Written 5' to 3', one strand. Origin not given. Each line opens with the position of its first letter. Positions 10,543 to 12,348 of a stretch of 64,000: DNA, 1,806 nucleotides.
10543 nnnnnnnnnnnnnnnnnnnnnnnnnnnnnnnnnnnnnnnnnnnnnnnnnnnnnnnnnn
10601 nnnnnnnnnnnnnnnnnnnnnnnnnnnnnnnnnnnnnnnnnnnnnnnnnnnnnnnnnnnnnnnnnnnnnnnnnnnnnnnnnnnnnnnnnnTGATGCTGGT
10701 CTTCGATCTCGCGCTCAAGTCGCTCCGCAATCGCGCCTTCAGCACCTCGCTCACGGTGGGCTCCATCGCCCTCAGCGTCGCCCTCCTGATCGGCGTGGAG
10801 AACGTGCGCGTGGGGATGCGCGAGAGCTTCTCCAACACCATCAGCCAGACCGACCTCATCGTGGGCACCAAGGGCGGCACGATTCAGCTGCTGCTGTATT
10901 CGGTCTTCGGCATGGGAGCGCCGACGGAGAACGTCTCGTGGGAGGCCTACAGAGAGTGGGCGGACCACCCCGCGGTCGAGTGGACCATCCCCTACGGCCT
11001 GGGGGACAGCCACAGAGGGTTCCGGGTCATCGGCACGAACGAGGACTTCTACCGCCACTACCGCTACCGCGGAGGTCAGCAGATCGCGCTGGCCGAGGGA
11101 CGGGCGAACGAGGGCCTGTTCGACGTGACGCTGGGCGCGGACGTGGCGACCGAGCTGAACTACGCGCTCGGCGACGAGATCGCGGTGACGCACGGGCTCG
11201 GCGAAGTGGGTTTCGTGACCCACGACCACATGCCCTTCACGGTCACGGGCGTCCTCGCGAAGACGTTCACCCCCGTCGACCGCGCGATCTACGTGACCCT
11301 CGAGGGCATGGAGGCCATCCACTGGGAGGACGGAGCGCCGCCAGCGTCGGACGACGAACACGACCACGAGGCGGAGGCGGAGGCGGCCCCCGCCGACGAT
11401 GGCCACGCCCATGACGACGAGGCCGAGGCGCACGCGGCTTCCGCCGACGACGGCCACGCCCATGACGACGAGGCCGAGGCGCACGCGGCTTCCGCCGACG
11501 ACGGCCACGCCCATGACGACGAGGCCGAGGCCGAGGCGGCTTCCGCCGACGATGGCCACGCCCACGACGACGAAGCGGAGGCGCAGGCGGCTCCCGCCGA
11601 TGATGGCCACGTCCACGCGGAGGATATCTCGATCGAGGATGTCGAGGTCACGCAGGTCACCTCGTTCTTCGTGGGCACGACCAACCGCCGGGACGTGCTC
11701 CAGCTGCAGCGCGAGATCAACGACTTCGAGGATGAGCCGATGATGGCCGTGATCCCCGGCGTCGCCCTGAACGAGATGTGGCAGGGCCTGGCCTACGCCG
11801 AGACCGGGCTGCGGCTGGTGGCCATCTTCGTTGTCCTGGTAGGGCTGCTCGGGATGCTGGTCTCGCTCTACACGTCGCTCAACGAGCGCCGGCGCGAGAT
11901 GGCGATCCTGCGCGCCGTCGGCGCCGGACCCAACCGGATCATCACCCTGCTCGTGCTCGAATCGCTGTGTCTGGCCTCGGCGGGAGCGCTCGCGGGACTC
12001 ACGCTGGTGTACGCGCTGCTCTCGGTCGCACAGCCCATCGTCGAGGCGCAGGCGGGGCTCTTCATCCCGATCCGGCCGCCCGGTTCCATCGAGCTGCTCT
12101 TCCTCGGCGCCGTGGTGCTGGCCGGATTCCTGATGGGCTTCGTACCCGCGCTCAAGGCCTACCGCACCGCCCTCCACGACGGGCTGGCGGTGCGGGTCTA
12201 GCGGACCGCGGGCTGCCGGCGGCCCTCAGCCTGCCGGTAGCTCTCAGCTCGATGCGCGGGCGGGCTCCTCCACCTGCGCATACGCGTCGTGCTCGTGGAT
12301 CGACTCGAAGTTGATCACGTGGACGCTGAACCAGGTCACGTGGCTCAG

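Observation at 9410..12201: DUF3299 + FtsX-type ABC exporter whose permease carries a His-rich tandem-repeat loop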

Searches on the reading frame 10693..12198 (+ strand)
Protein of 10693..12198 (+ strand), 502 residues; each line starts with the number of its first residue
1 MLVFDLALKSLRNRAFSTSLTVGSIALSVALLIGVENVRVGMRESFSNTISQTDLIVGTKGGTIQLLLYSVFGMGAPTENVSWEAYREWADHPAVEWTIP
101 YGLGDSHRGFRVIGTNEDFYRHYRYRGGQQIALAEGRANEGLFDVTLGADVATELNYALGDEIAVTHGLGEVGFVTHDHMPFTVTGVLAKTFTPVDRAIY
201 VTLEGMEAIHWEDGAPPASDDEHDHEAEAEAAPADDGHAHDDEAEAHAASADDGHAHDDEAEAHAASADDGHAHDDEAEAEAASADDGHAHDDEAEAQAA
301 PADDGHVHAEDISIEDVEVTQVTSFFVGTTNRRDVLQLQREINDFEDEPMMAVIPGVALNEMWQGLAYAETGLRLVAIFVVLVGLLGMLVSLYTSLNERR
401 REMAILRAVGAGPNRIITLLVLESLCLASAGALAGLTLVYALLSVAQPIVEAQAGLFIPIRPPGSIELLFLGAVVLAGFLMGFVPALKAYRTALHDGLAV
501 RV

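Call 3: search_protein_families(library=pfam, proteins=[window:10693-12198:+], max_evalue=0.01)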
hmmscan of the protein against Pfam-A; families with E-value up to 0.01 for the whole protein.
seq(502 aa): 2 families
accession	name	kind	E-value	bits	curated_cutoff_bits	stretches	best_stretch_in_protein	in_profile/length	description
PF02687.27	FtsX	-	3.6e-17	63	25.5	1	375-492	2-118/120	FtsX-like permease C-terminal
PF12704.14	MacB_PCD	-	2e-13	51.6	27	1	18-208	1-178/207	MacB-like periplasmic core domain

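Call 9: find_homologous_proteins(query=window:10693-12198:+, max_evalue=1e-10)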
Query seq(502 aa) (502 aa): 6606 proteins with E <= 1e-10 among 8000 candidates; the best 120 are listed.
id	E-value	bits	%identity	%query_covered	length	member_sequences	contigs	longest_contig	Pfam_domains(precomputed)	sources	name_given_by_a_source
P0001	0.0e+0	1106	100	100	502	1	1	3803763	PF02687.28,PF12704.15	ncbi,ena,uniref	ncbi:ABC transporter permease [Candidatus Palauibacter sp.]|uniref:ABC transporter permease n=1 Tax=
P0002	0.0e+0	1055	94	100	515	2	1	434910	PF02687.28,PF12704.15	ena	-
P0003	0.0e+0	1051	95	100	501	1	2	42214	PF02687.28,PF12704.15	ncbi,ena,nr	ncbi:MAG: ABC transporter permease [Gemmatimonadales bacterium]|nr:ABC transporter permease [Gemmati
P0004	0.0e+0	1044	97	47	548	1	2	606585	PF02687.28,PF12704.15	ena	-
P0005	0.0e+0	1035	83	100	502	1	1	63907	PF02687.28,PF12704.15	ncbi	-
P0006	0.0e+0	1032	83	100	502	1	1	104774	PF02687.28,PF12704.15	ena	-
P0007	0.0e+0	1024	94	100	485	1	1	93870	PF02687.28,PF12704.15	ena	-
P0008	0.0e+0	1024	86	100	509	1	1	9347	PF02687.28,PF12704.15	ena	-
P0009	0.0e+0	1017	95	44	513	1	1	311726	PF02687.28,PF12704.15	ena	-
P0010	0.0e+0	1016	87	100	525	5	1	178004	PF02687.28,PF12704.15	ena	-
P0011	0.0e+0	1016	94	100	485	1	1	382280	PF02687.28,PF12704.15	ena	-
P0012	0.0e+0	1012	93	100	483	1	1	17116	PF02687.28,PF12704.15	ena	-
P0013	1.9e-298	1008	84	45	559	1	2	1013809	PF02687.28,PF12704.15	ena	-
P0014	4.3e-296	1001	85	100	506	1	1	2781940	PF02687.28,PF12704.15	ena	-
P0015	2.7e-294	995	91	100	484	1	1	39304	PF02687.28,PF12704.15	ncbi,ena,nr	ncbi:MAG: ABC transporter permease [Gemmatimonadales bacterium]|nr:ABC transporter permease [Gemmati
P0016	3.2e-293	991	90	100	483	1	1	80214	PF02687.28,PF12704.15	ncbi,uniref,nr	ncbi:ABC transporter permease [Candidatus Palauibacter polyketidifaciens]|uniref:ABC transporter per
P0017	5.4e-293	990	75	100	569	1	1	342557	PF02687.28,PF12704.15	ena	-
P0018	7.9e-293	990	74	100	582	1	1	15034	PF02687.28,PF12704.15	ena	-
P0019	1.8e-292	989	90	100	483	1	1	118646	PF02687.28,PF12704.15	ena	-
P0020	3.4e-292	988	74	100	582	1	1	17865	PF02687.28,PF12704.15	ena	-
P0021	6.1e-291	984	83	100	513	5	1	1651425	PF02687.28,PF12704.15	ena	-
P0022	7.0e-291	983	88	100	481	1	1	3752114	PF02687.28,PF12704.15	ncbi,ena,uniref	ncbi:ABC transporter permease [Candidatus Palauibacter sp.]|uniref:ABC transporter permease n=1 Tax=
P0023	5.0e-290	981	80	100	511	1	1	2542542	PF02687.28,PF12704.15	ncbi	-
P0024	1.5e-289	979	90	100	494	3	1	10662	PF02687.28,PF12704.15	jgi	-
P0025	2.4e-289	978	91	100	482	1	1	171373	PF02687.28,PF12704.15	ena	-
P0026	1.2e-288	976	80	100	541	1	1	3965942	PF02687.28,PF12704.15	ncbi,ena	-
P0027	9.4e-288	973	83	100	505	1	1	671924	PF02687.28,PF12704.15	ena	-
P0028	3.4e-287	971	85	100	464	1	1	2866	PF02687.28,PF12704.15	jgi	-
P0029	5.4e-287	971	73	100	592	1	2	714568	PF02687.28,PF12704.15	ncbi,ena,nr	ncbi:MAG: FtsX-like permease family protein [Gemmatimonadetes bacterium]|nr:FtsX-like permease famil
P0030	8.6e-287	970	71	100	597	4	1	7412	PF02687.28,PF12704.15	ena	-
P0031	2.1e-286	969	75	100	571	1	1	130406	PF02687.28,PF12704.15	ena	-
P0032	2.0e-285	965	89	100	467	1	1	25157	PF02687.28,PF12704.15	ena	-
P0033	3.4e-285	965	74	100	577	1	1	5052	PF02687.28,PF12704.15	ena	-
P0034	1.6e-282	956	84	100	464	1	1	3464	PF02687.28,PF12704.15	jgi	-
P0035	1.9e-282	956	81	100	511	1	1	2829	PF02687.28,PF12704.15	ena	-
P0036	2.4e-282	955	74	100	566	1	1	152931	PF02687.28,PF12704.15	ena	-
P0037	3.1e-282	955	77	100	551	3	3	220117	PF02687.28,PF12704.15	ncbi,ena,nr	ncbi:MAG: FtsX-like permease family protein [Gemmatimonadetes bacterium]|nr:FtsX-like permease famil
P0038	9.3e-282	953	80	100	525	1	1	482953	PF02687.28,PF12704.15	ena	-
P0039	1.2e-281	953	86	100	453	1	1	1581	PF02687.28,PF12704.15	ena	-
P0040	4.5e-281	951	79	100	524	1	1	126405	PF02687.28,PF12704.15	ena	-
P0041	5.5e-280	947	77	100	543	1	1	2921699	PF02687.28,PF12704.15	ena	-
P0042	6.9e-280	947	73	100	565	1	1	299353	PF02687.28,PF12704.15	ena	-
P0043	2.3e-279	945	72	100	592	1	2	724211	PF02687.28,PF12704.15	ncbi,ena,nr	ncbi:MAG: ABC transporter permease [Gemmatimonadetes bacterium]|nr:ABC transporter permease [Gemmati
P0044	3.1e-278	942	72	100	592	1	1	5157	PF02687.28,PF12704.15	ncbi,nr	ncbi:MAG: ABC transporter permease [Gemmatimonadetes bacterium]|nr:ABC transporter permease [Gemmati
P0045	3.4e-278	942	84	100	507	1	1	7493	PF02687.28,PF12704.15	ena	-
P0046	5.1e-278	941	73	100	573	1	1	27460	PF02687.28,PF12704.15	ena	-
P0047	5.8e-277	937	83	100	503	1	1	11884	PF02687.28,PF12704.15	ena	-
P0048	1.0e-276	937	76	100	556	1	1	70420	PF02687.28,PF12704.15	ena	-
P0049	6.5e-276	934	84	100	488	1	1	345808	PF02687.28,PF12704.15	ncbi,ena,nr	ncbi:MAG: ABC transporter permease [Gemmatimonadetes bacterium]|nr:ABC transporter permease [Candida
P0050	1.4e-275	933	73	100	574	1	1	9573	PF02687.28,PF12704.15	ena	-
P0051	1.9e-275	932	80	100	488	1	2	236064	PF02687.28,PF12704.15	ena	-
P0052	2.6e-275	932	74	100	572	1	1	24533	PF02687.28,PF12704.15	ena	-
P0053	3.3e-275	932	83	100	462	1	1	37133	PF02687.28,PF12704.15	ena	-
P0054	4.9e-275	931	86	100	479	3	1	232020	PF02687.28,PF12704.15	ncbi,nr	ncbi:MAG: FtsX-like permease family protein [Gemmatimonadales bacterium]|nr:FtsX-like permease famil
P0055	8.3e-274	927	82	100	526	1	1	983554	PF02687.28,PF12704.15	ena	-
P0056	1.5e-273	926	78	100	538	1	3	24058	PF02687.28,PF12704.15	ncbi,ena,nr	ncbi:MAG: ABC transporter permease [Gemmatimonadota bacterium]|nr:ABC transporter permease [Gemmatim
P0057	4.2e-273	925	82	100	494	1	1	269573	PF02687.28,PF12704.15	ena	-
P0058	1.9e-271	919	76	100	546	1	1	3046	PF02687.28,PF12704.15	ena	-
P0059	2.3e-271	919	86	100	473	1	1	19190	PF02687.28,PF12704.15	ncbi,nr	ncbi:MAG: ABC transporter permease [Gemmatimonadetes bacterium]|nr:ABC transporter permease [Gemmati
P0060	3.3e-271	918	85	100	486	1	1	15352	PF02687.28,PF12704.15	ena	-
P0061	4.2e-270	915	76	100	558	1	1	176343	PF02687.28,PF12704.15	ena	-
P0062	5.8e-270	914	81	100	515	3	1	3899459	PF02687.28,PF12704.15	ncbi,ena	-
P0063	2.3e-269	912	71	100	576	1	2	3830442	PF02687.28,PF12704.15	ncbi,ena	-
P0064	2.5e-269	912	79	100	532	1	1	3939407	PF02687.28,PF12704.15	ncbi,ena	-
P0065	2.9e-269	912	75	100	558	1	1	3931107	PF02687.28,PF12704.15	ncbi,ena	-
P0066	4.8e-269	911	82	100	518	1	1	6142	PF02687.28,PF12704.15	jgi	-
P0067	6.7e-269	911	83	100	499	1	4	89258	PF02687.28,PF12704.15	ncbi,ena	-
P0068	1.1e-268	910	92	44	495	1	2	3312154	PF02687.28,PF12704.15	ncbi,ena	-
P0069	1.5e-268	910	81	100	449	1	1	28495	PF02687.28,PF12704.15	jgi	-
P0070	2.4e-268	909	79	100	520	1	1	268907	PF02687.28,PF12704.15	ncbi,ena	-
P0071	2.7e-268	909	77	100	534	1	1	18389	PF02687.28,PF12704.15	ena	-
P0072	3.3e-268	909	84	100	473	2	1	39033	PF02687.28,PF12704.15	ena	-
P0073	3.5e-268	909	81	100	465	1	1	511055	PF02687.28,PF12704.15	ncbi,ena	-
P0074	8.3e-268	907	71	100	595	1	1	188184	PF02687.28,PF12704.15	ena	-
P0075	1.9e-267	906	82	100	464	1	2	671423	PF02687.28,PF12704.15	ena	-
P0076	2.6e-267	906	81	100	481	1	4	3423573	PF02687.28,PF12704.15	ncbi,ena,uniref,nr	ncbi:MAG: ABC transporter permease [Gemmatimonadales bacterium]|uniref:ABC transporter permease n=1 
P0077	3.1e-267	905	85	100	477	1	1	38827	PF02687.28,PF12704.15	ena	-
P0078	9.7e-267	904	81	100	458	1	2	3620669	PF02687.28,PF12704.15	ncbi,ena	-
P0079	2.9e-266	902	79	100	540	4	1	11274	PF02687.28,PF12704.15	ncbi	-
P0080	6.8e-266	901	82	100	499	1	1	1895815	PF02687.28,PF12704.15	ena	-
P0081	1.6e-265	900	81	100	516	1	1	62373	PF02687.28,PF12704.15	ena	-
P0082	8.4e-265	897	88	45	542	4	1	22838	PF02687.28,PF12704.15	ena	-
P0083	8.8e-265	897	80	100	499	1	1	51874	PF02687.28,PF12704.15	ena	-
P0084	1.3e-264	897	85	100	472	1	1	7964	PF02687.28,PF12704.15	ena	-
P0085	1.6e-264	896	81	100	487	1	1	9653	PF02687.28,PF12704.15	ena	-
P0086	4.6e-264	895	80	100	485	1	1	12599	PF02687.28,PF12704.15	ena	-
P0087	5.3e-264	895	77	100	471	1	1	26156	PF02687.28,PF12704.15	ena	-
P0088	8.6e-264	894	84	100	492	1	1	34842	PF02687.28,PF12704.15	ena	-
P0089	1.6e-263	893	88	93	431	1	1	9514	PF02687.28,PF12704.15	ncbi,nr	ncbi:MAG: ABC transporter permease, partial [Gemmatimonadales bacterium]|nr:ABC transporter permease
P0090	2.1e-263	893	92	43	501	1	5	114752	PF02687.28,PF12704.15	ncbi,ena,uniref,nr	ncbi:MAG: ABC transporter permease [Gemmatimonadota bacterium]|uniref:ABC transporter permease n=1 T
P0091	2.3e-263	893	82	100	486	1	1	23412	PF02687.28,PF12704.15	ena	-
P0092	3.0e-263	892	82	100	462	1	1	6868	PF02687.28,PF12704.15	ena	-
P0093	3.4e-263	892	88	45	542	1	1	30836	PF02687.28,PF12704.15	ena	-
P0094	6.4e-263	891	82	100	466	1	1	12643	PF02687.28,PF12704.15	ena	-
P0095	1.1e-262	890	81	100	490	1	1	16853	PF02687.28,PF12704.15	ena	-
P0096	2.2e-262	889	83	94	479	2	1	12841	PF02687.28,PF12704.15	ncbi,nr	ncbi:MAG: ABC transporter permease, partial [Gemmatimonadetes bacterium]|nr:ABC transporter permease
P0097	3.7e-262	889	74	100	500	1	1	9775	PF02687.28,PF12704.15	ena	-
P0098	4.6e-262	888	80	100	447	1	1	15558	PF02687.28,PF12704.15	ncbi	-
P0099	5.0e-262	888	82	100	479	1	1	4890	PF02687.28,PF12704.15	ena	-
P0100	9.4e-262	887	82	100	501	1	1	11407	PF02687.28,PF12704.15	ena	-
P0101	1.9e-261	886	82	100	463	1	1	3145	PF02687.28,PF12704.15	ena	-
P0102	4.5e-261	885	81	100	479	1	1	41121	PF02687.28,PF12704.15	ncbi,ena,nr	ncbi:MAG: FtsX-like permease family protein [Gemmatimonadales bacterium]|nr:FtsX-like permease famil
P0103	1.5e-260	883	80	100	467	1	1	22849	PF02687.28,PF12704.15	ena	-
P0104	2.5e-260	883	83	100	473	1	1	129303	PF02687.28,PF12704.15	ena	-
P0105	3.8e-260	882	76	100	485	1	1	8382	PF02687.28,PF12704.15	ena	-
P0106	9.1e-260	881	81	100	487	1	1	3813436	PF02687.28,PF12704.15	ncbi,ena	-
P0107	1.5e-259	880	82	100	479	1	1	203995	PF02687.28,PF12704.15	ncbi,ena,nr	ncbi:MAG: ABC transporter permease [Gemmatimonadota bacterium]|nr:ABC transporter permease [Gemmatim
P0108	6.0e-259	878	82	100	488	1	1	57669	PF02687.28,PF12704.15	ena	-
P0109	2.2e-258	876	81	100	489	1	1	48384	PF02687.28,PF12704.15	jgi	-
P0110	5.8e-258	875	81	100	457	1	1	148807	PF02687.28,PF12704.15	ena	-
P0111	6.1e-258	875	81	100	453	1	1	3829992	PF02687.28,PF12704.15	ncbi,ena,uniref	ncbi:ABC transporter permease [Candidatus Palauibacter sp.]|uniref:ABC transporter permease n=1 Tax=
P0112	1.3e-257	874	79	100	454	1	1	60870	PF02687.28,PF12704.15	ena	-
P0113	1.5e-257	873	72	100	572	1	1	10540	PF02687.28,PF12704.15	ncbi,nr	ncbi:MAG: FtsX-like permease family protein [Gemmatimonadetes bacterium]|nr:FtsX-like permease famil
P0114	6.3e-256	868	80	100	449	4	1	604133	PF02687.28,PF12704.15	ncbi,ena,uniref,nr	ncbi:ABC transporter permease [Candidatus Palauibacter soopunensis]|uniref:ABC transporter permease 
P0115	1.0e-255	867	76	100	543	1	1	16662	PF02687.28,PF12704.15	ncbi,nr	ncbi:MAG: FtsX-like permease family protein [Gemmatimonadetes bacterium]|nr:FtsX-like permease famil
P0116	1.1e-255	867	74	100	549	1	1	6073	PF02687.28,PF12704.15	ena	-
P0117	3.9e-255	865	79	100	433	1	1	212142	PF02687.28,PF12704.15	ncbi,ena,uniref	ncbi:ABC transporter permease [Candidatus Palauibacter sp.]|uniref:ABC transporter permease n=1 Tax=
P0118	7.4e-255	865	79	100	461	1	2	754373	PF02687.28,PF12704.15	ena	-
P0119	9.8e-255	864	80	100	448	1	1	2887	PF02687.28,PF12704.15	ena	-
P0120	1.1e-254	864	79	100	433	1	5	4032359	PF02687.28,PF12704.15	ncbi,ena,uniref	ncbi:ABC transporter permease [Candidatus Palauibacter sp.]|uniref:ABC transporter permease n=1 Tax=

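Call 13: search_protein_families(library=ncbifam, proteins=[P0001], max_evalue=0.001)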
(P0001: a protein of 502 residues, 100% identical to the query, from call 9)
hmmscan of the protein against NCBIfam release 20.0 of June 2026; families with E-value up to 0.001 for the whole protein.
P0001 (502 aa): 5 families
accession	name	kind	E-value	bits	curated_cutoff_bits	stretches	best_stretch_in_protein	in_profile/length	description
TIGR03434.1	ADOP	subfamily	6.7e-14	50.9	622.3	1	378-498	279-399/803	ADOP family duplicated permease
TIGR02212.1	lolCE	equivalog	1.5e-09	37.3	362.45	1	359-448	255-344/411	lipoprotein-releasing ABC transporter permease subunit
NF038347.1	FtsX_Gpos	exception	7.6e-06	25.5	225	1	324-488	123-289/296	permease-like cell division protein FtsX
NF007826.0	PRK10535.1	equivalog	1.6e-05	23.4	966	1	373-499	525-646/648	macrolide ABC transporter ATP-binding protein/permease MacB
NF038346.1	FtsX_actino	exception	0.00022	20.7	250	1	359-489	169-301/308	permease-like cell division protein FtsX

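Call 15: find_encoding_contigs(protein=P0001, flank=10000, max_places=3)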
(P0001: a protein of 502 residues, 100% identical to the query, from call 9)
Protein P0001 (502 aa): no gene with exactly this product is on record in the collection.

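Call 28: search_protein_representatives(protein=window:10693-12198:+)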
Query: 502 residues. Proteins with E-value up to 0.001 (for the whole library): 7752; up to 1e-10: 2381; up to 1e-30: 899. The best 150 are listed.
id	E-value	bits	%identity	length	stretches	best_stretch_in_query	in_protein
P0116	3.5e-256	867.3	79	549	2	1-311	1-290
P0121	1.1e-139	483.1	57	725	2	3-222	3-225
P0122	9.1e-134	463.6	59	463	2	1-218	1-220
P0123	6.9e-131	454.1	50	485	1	1-502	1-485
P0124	3.9e-127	441.7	54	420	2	5-219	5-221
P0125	9.3e-126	437.1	54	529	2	1-223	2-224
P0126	8.5e-123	427.4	50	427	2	3-214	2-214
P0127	6.7e-121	421.1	46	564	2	3-296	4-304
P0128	2.0e-118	412.9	47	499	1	3-501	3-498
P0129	2.1e-117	409.6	47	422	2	3-220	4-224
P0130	4.1e-115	402.0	50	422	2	5-217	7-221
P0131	5.6e-115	401.6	47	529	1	5-502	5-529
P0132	6.4e-114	398.1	51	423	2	6-218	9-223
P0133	1.7e-113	396.7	52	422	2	3-234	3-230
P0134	9.5e-113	394.3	44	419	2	3-219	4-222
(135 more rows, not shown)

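Call 34: find_related_loci(query=A2, collection=genome_contigs, flank=8000)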
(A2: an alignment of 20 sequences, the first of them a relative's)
Query A2 (502 aa) in genome_contigs; peptide patterns used: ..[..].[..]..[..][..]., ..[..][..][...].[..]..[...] (x = any residue, [..] = any of these).
600 stretches matched a pattern (row limit reached: there are more); 571 encode a relative of the query (tblastn E <= 1e-3); the best 80 are kept; 80 distinct loci.
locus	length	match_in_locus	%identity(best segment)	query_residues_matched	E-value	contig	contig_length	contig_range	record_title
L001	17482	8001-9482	90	1-502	0e+0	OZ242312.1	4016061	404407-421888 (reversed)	MAG: Gemmatimonadota bacterium isolate 199b9089-fb52-4512-a5e9-bc908b5c825e genome assembly, chromosome: 1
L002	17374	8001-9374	81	1-502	0e+0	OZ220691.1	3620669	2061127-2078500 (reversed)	MAG: Gemmatimonadota bacterium isolate 1766b9ea-3269-4cc1-97f5-695b05480569 genome assembly, chromosome: 1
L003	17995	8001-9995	62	1-502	0e+0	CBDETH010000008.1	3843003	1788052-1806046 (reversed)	MAG: bacterium isolate a37c322d-fd18-4de0-acdf-9ec38001f2fc genome assembly, contig: contig_8, whole genome shotgun sequ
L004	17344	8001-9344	68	1-502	0e+0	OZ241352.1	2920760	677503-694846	MAG: Gemmatimonadota bacterium isolate dc58fd7c-aa0d-4ee8-a4fe-3e4ec7ac50bb genome assembly, chromosome: 1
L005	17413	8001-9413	50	1-502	2e-143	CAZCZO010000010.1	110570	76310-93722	MAG TPA_asm: uncultured Gemmatimonadaceae bacterium isolate binchicken_co311_105 genome assembly, contig: NODE_311_lengt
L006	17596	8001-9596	79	1-502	0e+0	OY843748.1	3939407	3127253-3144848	MAG: bacterium isolate 9408d56b-0626-48ff-8cc4-40385ffb9045 genome assembly, chromosome: 1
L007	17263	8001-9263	84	1-502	7e-128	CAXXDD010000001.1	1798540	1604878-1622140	MAG: Longimicrobiales bacterium isolate b3959559-3b23-4102-94a7-0dacaa5f4209 genome assembly, contig: contig_1, whole ge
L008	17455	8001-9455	45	1-501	9e-128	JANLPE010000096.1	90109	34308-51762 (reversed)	MAG: Gemmatimonadaceae bacterium isolate OTE_38_metabat_423 OTE_38_k141_3172843, whole genome shotgun sequence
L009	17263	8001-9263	84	1-502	5e-127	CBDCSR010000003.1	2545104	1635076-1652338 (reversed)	MAG: Longimicrobiales bacterium isolate 7d664cbc-a82a-4503-a9d2-132ed5e4fc56 genome assembly, contig: contig_3, whole ge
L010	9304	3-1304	46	32-502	6e-127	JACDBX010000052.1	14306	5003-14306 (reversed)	MAG: Gemmatimonadales bacterium isolate MGR_bin293 SD2897-2912_k127_1969997, whole genome shotgun sequence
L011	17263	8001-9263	84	1-502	2e-126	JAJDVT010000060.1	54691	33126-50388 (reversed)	MAG: Gemmatimonadetes bacterium isolate jk18x22bins.63 k141_421988, whole genome shotgun sequence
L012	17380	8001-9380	43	2-502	4e-125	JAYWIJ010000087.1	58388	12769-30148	MAG: Gemmatimonadaceae bacterium isolate GLR81_GL56_UP_2_metabinner_13 GLR81_GL56_UP_2_metabinner_13_86, whole genome sh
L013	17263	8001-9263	84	1-502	1e-124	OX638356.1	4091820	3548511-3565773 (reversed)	MAG: Longimicrobiales bacterium isolate 11c1aa9f-90ef-4017-a54d-d6b2e11378d8 genome assembly, chromosome: 1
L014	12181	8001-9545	45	1-501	1e-123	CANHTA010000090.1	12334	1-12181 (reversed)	MAG: Gemmatimonadetes bacterium isolate RE-26jul17-69 genome assembly, contig: RE-26jul17-C8428, whole genome shotgun se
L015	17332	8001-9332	43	1-502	4e-117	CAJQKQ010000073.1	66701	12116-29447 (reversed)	MAG: uncultured Verrucomicrobiales bacterium isolate 0.2_20180515_Bin_54_1 genome assembly, contig: c_000000000485, whol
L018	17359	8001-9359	43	2-502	4e-112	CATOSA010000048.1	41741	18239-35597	MAG: uncultured Burkholderiales bacterium isolate 35ab09db-a72b-43d9-8f64-0f05210ab128 genome assembly, contig: contig_4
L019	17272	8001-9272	39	1-502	8e-111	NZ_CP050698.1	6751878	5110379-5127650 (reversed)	Desulfosediminicola flagellatus strain IMCC35005 chromosome, complete genome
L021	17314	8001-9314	40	2-502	4e-108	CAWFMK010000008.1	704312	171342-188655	MAG: uncultured beta proteobacterium isolate MFD06526.bin.2.113 genome assembly, contig: contig_8404, whole genome shotg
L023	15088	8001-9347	42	3-502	4e-105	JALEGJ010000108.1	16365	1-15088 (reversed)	MAG: Aquisalinus sp. isolate CC_bin25 k97_143305, whole genome shotgun sequence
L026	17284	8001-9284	39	3-502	5e-97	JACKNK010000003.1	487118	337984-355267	MAG: Gammaproteobacteria bacterium isolate HK-STAS-PROT-142 HK-STAS-PROT-142_3, whole genome shotgun sequence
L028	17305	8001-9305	40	2-502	7e-96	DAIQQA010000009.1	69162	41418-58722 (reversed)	MAG TPA_asm: Burkholderiales bacterium isolate CTOTU25577 NODE_25_length_69162_cov_7.446742, whole genome shotgun sequen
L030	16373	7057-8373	40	1-502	4e-93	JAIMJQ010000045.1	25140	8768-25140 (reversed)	MAG: Xanthomonas sp. isolate GA_180221_E-1-1-MAG-65_12 NODE_416_length_25183_cov_7.461398, whole genome shotgun sequence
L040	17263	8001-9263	37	1-502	7e-81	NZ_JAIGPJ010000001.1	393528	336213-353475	Pseudomonas cichorii strain LCYJ23 Scaffold1, whole genome shotgun sequence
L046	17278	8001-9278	36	6-502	3e-79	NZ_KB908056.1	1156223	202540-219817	Woodsholea maritima DSM 17123 H151DRAFT_scaffold00001.1, whole genome shotgun sequence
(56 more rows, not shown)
